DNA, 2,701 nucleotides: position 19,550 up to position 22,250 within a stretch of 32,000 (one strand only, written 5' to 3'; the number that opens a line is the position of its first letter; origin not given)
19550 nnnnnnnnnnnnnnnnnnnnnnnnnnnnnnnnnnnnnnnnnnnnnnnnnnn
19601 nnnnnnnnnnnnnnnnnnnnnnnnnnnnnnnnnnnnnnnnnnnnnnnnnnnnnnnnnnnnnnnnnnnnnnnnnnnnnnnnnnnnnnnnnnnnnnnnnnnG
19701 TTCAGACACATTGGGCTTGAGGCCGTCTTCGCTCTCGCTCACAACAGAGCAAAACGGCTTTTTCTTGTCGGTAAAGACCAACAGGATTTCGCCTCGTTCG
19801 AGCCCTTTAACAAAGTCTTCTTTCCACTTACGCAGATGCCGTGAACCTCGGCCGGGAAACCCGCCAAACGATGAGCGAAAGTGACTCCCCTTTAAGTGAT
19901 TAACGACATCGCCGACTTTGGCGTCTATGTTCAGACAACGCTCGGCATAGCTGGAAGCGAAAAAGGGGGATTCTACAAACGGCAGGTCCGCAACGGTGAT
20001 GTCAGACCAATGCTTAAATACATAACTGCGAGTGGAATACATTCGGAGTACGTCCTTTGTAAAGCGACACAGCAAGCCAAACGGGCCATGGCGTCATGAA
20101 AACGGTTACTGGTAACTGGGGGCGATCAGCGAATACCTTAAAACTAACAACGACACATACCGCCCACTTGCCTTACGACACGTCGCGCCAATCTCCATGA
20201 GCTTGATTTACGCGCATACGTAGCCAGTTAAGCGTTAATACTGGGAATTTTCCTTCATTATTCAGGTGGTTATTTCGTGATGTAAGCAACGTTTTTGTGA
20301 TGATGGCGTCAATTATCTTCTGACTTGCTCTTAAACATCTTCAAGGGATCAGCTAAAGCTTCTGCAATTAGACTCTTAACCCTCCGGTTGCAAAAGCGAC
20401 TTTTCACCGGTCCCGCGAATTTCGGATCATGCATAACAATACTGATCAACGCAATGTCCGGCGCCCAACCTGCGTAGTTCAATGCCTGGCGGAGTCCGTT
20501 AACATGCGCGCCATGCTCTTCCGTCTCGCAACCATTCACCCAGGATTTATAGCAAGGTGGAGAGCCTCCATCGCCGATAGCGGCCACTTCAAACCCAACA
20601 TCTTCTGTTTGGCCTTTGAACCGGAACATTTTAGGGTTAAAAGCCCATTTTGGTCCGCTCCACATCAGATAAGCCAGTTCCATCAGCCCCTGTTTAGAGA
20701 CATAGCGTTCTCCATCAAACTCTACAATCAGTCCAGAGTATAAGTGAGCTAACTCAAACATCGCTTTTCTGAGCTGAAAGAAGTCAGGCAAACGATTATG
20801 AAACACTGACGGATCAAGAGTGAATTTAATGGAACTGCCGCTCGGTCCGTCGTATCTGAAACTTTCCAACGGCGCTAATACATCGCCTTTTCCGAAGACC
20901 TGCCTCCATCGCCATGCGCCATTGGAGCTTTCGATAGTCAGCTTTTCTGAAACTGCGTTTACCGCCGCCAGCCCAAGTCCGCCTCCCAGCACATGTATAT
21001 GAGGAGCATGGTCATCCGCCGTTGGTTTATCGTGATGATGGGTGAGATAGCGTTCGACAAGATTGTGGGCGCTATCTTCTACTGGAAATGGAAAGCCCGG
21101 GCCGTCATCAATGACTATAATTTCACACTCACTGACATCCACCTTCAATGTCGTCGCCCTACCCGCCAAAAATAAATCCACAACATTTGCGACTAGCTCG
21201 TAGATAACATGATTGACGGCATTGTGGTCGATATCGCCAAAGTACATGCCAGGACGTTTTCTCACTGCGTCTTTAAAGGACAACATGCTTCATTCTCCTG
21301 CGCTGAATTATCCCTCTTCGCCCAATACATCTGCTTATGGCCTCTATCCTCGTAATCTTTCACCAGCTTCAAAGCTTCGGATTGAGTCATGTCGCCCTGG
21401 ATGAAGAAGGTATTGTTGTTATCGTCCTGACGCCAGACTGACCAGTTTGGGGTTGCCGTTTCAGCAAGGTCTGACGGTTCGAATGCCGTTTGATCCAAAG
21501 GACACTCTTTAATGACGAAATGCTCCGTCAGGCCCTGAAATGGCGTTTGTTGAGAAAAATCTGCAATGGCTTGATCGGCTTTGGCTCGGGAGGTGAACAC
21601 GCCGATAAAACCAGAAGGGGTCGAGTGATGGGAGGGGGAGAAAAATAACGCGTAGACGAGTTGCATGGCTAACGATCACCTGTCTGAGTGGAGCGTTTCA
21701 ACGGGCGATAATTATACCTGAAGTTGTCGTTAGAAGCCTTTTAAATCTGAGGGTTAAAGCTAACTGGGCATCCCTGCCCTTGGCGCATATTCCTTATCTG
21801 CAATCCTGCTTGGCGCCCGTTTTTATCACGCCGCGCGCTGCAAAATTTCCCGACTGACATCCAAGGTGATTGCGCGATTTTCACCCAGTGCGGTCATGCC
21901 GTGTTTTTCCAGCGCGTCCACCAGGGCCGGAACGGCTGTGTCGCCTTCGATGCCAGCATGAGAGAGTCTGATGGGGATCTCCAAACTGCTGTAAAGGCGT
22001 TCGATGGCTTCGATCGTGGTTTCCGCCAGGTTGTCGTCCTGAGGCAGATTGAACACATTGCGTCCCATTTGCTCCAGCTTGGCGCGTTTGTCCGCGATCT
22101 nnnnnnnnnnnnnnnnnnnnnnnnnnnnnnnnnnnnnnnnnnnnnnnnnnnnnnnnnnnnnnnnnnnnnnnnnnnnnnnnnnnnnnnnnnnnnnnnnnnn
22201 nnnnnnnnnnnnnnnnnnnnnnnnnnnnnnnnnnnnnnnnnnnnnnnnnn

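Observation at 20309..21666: TOPRIM-less GyrB-like ATPase plus an overlapping small ORF directly upstream of rhs: an unassigned two-gene module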

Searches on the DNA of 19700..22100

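Call 81: search_rna_families(source=window, start=19700, end=22100, threshold=evalue, max_evalue=0.1)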
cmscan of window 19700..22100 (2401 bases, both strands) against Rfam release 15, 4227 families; matches with E-value up to 0.1: 0.
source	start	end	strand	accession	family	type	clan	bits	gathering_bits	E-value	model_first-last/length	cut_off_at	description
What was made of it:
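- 20043..20308 (-): 266-nt spacer between the GyrB-like stop and the likely rhs start (ATG at 20042). No Rfam match (call 81).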
